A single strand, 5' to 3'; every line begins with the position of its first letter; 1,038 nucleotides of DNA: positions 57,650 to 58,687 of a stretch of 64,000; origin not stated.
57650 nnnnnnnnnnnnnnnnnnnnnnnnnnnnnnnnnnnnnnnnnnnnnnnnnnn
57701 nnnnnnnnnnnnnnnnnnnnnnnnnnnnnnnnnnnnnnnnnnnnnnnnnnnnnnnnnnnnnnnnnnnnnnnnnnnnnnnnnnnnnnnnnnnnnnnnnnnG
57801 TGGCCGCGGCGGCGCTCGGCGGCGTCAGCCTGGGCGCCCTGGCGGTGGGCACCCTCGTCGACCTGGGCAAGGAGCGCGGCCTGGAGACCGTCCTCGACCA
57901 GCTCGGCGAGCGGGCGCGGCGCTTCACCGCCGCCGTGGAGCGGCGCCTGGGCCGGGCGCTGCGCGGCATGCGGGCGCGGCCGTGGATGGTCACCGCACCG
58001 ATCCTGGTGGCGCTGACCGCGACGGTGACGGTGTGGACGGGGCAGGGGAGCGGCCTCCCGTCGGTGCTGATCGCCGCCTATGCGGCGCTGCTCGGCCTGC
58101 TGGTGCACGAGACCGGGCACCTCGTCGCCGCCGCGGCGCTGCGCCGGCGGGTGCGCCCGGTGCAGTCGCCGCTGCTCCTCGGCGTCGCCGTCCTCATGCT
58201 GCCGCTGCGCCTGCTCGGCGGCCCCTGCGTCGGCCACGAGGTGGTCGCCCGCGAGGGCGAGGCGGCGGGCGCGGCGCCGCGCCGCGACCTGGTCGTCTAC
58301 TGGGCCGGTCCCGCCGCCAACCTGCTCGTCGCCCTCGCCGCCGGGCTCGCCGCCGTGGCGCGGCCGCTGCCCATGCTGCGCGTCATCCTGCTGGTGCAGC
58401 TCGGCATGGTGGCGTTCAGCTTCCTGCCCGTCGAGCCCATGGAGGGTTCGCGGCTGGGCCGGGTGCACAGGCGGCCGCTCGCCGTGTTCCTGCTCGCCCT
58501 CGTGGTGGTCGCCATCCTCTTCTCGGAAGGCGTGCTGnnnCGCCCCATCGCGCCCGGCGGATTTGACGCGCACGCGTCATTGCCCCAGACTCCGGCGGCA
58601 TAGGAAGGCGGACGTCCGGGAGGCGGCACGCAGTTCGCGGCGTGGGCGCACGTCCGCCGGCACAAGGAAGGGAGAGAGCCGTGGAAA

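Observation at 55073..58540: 1155-aa secreted TPR-repeat protein fused to a C-terminal site-2-protease (M50-like) membrane domain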

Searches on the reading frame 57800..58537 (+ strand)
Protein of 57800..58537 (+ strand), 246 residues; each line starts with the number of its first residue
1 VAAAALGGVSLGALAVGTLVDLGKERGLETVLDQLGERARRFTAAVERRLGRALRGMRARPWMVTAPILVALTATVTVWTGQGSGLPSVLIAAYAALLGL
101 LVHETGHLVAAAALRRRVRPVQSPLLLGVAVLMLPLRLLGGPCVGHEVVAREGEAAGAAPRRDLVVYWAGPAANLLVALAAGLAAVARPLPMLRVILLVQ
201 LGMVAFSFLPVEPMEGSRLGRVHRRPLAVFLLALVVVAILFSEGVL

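Call 4: search_protein_families(library=ncbifam, proteins=[window:57800-58537:+], max_evalue=0.1)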
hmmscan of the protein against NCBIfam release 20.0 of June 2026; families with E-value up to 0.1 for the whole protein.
window:57800-58537:+ (246 aa): 0 families

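Call 7: search_solved_structures(query=window:57800-58537:+, max_evalue=10, show_alignments=3)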
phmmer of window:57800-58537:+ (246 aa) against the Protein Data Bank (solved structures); distinct sequences matched with E-value up to 10: 3.
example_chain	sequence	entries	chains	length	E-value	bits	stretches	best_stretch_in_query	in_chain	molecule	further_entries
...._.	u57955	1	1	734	0.34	13.7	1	152-190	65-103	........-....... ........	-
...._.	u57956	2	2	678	0.58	12.9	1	161-190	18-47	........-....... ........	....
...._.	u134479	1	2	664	0.67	12.7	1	162-190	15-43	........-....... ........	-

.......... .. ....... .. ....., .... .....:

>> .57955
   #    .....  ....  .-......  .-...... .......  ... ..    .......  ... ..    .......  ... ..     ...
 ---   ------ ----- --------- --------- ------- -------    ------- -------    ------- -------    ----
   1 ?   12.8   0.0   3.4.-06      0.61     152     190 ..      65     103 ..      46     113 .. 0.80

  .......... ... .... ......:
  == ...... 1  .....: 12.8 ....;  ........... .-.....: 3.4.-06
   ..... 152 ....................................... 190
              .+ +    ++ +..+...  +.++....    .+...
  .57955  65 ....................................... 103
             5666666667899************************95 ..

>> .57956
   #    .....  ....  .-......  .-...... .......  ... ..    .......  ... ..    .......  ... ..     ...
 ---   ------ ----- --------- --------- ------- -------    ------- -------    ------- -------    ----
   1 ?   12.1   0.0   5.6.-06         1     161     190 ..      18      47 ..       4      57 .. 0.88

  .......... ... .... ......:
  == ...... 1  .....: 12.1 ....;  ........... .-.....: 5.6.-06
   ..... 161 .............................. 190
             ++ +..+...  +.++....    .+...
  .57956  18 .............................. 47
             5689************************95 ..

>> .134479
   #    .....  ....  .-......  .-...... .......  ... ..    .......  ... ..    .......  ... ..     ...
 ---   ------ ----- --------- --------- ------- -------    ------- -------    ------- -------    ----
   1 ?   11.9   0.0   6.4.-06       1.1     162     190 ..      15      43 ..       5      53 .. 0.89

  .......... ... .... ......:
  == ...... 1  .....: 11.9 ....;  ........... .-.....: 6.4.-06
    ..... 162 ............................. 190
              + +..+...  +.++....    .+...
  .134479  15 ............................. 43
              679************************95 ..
